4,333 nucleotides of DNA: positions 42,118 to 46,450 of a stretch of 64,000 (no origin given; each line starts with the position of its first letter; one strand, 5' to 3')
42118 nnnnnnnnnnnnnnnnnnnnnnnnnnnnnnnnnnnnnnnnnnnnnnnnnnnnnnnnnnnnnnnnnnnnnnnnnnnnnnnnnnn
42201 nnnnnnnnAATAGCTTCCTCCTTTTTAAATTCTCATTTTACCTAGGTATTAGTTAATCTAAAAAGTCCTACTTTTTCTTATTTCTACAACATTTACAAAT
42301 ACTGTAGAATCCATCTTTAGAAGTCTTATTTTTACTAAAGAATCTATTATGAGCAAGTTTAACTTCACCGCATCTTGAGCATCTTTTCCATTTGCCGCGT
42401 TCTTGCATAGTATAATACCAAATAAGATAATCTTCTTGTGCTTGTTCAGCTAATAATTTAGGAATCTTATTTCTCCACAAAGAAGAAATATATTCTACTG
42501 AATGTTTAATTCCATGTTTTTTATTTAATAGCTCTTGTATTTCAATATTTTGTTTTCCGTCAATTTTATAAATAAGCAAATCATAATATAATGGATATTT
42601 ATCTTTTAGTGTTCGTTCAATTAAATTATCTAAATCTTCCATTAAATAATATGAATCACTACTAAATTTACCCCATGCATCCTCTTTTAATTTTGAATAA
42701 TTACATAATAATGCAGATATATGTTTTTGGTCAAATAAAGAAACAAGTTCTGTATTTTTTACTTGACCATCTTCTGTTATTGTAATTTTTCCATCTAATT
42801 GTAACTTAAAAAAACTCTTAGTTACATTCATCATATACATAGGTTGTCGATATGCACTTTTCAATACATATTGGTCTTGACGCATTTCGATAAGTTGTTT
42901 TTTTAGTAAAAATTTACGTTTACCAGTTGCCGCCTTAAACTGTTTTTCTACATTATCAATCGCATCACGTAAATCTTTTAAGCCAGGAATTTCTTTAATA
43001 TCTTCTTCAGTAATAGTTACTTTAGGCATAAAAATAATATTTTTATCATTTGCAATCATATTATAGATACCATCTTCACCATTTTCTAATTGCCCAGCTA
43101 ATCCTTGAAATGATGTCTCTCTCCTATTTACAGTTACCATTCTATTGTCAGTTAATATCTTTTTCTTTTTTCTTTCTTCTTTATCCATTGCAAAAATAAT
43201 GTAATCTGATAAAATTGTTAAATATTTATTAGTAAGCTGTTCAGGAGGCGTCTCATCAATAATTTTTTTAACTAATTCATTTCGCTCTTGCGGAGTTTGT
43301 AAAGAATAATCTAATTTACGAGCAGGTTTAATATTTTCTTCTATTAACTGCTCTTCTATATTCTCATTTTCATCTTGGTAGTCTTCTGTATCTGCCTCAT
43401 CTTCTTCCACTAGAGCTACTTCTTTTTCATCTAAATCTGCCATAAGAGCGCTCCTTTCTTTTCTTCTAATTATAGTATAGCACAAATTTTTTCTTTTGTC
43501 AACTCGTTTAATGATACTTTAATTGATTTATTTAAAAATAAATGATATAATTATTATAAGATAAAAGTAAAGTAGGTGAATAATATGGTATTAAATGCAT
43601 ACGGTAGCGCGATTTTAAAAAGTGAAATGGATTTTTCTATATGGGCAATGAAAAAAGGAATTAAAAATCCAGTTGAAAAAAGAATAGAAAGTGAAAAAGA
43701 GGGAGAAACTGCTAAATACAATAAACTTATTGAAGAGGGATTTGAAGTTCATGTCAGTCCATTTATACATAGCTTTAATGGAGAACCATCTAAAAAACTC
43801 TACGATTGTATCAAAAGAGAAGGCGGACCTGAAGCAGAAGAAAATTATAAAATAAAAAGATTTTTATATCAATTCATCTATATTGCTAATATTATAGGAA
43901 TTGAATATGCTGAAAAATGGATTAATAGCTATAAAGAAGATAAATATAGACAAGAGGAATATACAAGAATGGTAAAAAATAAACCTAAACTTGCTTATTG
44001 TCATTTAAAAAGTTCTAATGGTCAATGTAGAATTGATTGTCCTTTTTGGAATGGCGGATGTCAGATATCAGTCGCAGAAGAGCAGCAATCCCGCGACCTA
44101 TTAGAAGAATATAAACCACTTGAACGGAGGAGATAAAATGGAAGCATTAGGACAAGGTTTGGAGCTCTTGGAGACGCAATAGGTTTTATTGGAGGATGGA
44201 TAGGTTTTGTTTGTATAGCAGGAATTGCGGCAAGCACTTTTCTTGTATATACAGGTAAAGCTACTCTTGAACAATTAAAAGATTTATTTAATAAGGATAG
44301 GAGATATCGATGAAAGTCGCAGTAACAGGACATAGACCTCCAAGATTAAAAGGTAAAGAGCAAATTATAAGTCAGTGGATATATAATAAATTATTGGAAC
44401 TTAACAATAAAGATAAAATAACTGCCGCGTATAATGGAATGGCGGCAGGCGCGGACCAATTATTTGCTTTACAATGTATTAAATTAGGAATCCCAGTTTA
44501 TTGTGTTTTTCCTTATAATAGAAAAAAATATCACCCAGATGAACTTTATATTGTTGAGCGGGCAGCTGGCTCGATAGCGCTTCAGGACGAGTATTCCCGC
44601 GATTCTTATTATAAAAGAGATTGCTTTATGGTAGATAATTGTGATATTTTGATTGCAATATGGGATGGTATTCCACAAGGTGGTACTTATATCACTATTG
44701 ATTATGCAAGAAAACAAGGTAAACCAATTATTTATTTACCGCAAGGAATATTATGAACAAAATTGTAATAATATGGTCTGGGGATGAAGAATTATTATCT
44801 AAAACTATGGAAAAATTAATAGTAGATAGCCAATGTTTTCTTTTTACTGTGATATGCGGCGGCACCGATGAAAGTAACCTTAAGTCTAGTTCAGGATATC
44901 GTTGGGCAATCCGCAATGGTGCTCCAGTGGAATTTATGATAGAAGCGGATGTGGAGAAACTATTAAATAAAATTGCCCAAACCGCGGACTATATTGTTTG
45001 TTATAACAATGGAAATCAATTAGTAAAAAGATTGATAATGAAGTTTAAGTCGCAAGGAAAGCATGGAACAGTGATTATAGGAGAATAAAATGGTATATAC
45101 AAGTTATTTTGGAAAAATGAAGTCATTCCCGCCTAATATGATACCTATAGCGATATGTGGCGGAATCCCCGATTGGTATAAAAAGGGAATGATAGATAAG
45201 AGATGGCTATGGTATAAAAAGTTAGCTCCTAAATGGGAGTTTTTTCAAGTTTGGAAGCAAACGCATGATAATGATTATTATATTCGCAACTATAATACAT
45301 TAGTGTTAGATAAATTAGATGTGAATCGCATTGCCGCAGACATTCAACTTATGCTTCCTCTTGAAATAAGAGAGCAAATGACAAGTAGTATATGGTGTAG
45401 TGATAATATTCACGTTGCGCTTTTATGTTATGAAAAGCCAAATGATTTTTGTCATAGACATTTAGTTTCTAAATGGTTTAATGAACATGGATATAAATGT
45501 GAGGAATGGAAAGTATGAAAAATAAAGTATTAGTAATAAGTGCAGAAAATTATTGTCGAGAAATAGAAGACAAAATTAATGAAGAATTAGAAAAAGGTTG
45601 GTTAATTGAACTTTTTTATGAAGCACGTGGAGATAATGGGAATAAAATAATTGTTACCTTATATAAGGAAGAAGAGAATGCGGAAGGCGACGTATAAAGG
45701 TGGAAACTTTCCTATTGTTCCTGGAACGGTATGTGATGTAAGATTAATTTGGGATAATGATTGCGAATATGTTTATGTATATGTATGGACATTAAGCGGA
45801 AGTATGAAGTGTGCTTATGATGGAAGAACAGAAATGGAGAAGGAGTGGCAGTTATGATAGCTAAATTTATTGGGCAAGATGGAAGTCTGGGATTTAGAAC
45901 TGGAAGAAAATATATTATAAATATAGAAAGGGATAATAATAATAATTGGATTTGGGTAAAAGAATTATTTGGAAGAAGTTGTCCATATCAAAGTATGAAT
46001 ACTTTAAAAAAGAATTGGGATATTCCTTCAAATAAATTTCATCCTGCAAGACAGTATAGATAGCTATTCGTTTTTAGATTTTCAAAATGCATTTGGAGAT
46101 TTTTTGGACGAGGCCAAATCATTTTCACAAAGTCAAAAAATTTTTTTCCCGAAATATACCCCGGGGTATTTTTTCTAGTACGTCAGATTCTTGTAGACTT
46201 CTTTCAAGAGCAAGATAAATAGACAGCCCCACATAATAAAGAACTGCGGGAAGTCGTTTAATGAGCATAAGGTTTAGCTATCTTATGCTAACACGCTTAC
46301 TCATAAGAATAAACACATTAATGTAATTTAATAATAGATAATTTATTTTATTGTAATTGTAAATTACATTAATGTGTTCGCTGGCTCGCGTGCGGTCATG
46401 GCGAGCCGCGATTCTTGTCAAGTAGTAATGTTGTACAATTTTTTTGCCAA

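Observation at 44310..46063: Translationally coupled six-gene operon: YpsA/SLOG - Rossmann-like - DUF488 - three tiny ORFs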

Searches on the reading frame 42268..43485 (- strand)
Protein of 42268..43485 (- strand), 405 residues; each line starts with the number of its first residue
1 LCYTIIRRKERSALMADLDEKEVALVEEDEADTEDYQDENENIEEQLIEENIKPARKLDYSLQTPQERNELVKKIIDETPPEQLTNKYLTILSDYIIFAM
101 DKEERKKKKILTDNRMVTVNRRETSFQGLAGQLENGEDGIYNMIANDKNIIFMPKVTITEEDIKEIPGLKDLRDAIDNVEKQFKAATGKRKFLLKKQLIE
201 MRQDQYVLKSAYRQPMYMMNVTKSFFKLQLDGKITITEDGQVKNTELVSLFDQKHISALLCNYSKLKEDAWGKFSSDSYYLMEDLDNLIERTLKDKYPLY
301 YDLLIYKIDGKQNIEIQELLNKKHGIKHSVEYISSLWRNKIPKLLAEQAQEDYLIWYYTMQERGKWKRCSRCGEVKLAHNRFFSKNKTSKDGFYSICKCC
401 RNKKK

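Call 3: search_protein_families(library=pfam, proteins=[window:42268-43485:-], max_evalue=1)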
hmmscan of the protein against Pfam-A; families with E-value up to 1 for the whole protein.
window:42268-43485:- (405 aa): 2 families
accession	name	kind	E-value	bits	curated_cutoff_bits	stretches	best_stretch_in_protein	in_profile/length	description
PF17008.10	DUF5088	-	0.0044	17.2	29.4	1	158-243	85-169/184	Domain of unknown function (DUF5088)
PF20719.2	Med16_C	-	0.65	10.7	21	1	364-399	78-117/123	Mediator complex subunit 16, C-terminal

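Call 4: search_protein_families(library=phrogs, proteins=[window:42268-43485:-], max_evalue=0.1)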
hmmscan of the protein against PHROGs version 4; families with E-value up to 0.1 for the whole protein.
window:42268-43485:- (405 aa): 8 families
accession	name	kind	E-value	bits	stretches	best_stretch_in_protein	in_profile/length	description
phrog_5767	-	transcription regulation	1.6e-51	176.9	1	36-404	32-393/393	sigma factor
phrog_1035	-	DNA, RNA and nucleotide metabolism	0.0005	21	1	364-404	61-99/271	endonuclease VII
phrog_5558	-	moron, auxiliary metabolic gene and host takeover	0.00077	20.7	1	366-404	8-44/130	Lar-like restriction alleviation protein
phrog_2255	-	DNA, RNA and nucleotide metabolism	0.0023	18.4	1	361-404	48-88/211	HNH endonuclease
phrog_3273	-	unknown function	0.0028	18.7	1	359-403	15-59/75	-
phrog_6611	-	unknown function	0.011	16.8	1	358-404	133-177/180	-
phrog_12813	-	unknown function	0.032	15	1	366-405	153-190/199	-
phrog_34900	-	unknown function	0.081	13.9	0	44-135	34-126/184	-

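Call 77: search_protein_families(library=ncbifam, proteins=[window:42268-43485:-], max_evalue=0.1)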
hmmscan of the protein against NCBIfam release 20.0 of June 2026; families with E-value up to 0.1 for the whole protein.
window:42268-43485:- (405 aa): 0 families

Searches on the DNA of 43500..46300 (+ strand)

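Call 6: search_dna_similar(query=window:43500-46300:+, collection=phages, mode=near, max_rows=20)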
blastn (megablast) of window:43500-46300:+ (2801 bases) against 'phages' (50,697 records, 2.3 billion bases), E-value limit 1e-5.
No match.

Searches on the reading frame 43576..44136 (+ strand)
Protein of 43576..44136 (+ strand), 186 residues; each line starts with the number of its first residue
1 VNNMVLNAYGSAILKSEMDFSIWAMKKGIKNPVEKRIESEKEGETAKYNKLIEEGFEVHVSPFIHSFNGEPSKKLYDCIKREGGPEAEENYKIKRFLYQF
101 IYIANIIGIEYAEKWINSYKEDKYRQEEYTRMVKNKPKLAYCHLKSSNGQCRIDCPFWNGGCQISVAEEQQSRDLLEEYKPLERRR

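Call 3: search_protein_families(library=pfam, proteins=[window:43576-44136:+], max_evalue=1)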
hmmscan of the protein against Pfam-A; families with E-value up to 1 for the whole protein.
window:43576-44136:+ (186 aa): 2 families
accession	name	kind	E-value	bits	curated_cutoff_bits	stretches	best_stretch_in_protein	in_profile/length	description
PF02176.24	zf-TRAF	-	0.059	14.5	27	1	143-171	29-57/60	TRAF-type zinc finger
PF10707.15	YrbL-PhoP_reg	-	0.1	12.7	31.5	1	63-107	84-126/185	PhoP regulatory network protein YrbL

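Call 4: search_protein_families(library=phrogs, proteins=[window:43576-44136:+], max_evalue=0.1)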
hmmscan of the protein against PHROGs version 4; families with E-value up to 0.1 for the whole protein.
window:43576-44136:+ (186 aa): 1 family
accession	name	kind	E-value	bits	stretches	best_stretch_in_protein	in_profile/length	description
phrog_14284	-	unknown function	0.032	15.2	0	81-135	58-110/168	-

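Call 76: search_protein_families(library=padloc, proteins=[window:43576-44136:+], max_evalue=0.1)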
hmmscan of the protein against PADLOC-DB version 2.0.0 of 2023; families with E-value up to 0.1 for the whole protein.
window:43576-44136:+ (186 aa): 0 families

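Call 77: search_protein_families(library=ncbifam, proteins=[window:43576-44136:+], max_evalue=0.1)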
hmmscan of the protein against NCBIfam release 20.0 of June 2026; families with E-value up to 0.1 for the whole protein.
window:43576-44136:+ (186 aa): 0 families

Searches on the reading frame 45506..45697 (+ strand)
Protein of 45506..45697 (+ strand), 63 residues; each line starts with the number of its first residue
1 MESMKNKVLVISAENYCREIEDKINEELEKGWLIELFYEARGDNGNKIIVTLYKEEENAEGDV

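Call 3: search_protein_families(library=pfam, proteins=[window:45506-45697:+], max_evalue=1)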
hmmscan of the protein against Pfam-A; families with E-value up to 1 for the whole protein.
window:45506-45697:+ (63 aa): 1 family
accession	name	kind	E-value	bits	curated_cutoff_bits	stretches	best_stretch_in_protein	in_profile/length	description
PF22234.2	Rv2466c-like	-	0.2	12.2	27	1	5-54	24-74/180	Mycothiol-dependent nitroreductase Rv2466c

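Call 4: search_protein_families(library=phrogs, proteins=[window:45506-45697:+], max_evalue=0.1)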
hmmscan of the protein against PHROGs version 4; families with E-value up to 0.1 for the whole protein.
window:45506-45697:+ (63 aa): 2 families
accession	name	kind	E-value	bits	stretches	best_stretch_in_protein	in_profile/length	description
phrog_13248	-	unknown function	0.028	15.1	1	3-35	1-34/71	-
phrog_3621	-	unknown function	0.097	13.7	0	25-62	9-44/80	-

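Call 76: search_protein_families(library=padloc, proteins=[window:45506-45697:+], max_evalue=0.1)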
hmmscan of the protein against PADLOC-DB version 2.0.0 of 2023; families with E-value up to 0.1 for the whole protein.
window:45506-45697:+ (63 aa): 0 families

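Call 77: search_protein_families(library=ncbifam, proteins=[window:45506-45697:+], max_evalue=0.1)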
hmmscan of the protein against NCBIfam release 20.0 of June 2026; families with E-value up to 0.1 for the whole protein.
window:45506-45697:+ (63 aa): 1 family
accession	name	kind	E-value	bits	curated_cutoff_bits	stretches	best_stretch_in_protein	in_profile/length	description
NF040851.1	tran_reg_TrmB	equivalog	0.0034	16.6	600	1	1-43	128-170/338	HTH-type sugar-sensing transcriptional regulator TrmB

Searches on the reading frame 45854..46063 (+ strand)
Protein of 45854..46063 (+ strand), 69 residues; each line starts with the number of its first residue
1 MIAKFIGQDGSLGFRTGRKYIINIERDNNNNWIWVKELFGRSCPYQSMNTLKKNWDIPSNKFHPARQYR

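Call 3: search_protein_families(library=pfam, proteins=[window:45854-46063:+], max_evalue=1)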
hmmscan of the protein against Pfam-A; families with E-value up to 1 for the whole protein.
window:45854-46063:+ (69 aa): 0 families

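Call 4: search_protein_families(library=phrogs, proteins=[window:45854-46063:+], max_evalue=0.1)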
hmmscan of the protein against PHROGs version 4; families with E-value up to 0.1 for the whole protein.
window:45854-46063:+ (69 aa): 1 family
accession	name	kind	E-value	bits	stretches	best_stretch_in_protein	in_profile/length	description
phrog_9372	-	unknown function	0.0013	19.8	1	1-56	1-61/80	-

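Call 76: search_protein_families(library=padloc, proteins=[window:45854-46063:+], max_evalue=0.1)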
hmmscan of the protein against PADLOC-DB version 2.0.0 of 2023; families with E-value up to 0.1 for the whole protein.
window:45854-46063:+ (69 aa): 0 families

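Call 77: search_protein_families(library=ncbifam, proteins=[window:45854-46063:+], max_evalue=0.1)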
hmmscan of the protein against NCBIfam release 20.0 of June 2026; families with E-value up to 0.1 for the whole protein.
window:45854-46063:+ (69 aa): 0 families
